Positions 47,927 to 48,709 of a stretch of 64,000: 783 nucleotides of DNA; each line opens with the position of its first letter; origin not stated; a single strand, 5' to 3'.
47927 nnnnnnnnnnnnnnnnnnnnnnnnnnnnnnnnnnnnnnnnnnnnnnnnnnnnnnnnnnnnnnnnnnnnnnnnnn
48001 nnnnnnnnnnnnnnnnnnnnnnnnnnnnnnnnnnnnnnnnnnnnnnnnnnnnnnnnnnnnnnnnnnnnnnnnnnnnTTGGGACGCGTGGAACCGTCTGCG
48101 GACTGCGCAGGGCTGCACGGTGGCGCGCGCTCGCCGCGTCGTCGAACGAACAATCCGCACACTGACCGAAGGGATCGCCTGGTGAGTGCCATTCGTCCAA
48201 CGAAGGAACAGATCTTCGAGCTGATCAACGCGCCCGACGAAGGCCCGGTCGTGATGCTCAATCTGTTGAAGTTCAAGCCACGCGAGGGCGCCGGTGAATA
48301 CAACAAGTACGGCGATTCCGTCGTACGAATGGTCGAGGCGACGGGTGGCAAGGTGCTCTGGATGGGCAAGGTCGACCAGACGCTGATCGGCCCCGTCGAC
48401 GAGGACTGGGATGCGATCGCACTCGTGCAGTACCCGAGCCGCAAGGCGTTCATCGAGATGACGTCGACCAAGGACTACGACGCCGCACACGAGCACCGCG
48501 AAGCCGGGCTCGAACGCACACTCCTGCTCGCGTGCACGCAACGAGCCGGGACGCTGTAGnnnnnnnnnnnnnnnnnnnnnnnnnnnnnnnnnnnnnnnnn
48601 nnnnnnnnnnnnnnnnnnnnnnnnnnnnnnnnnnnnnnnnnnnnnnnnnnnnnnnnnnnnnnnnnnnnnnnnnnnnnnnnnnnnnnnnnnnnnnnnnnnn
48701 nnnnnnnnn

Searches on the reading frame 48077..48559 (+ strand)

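Call 77: search_protein_families(library=pfam, proteins=[window:48077-48559:+], max_evalue=0.001)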
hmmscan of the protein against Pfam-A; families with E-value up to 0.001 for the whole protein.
window:48077-48559:+ (160 aa): 1 family
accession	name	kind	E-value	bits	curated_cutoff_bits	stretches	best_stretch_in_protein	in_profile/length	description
PF07045.17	DUF1330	-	6.2e-07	30.2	23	1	74-151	15-90/94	Domain of unknown function (DUF1330)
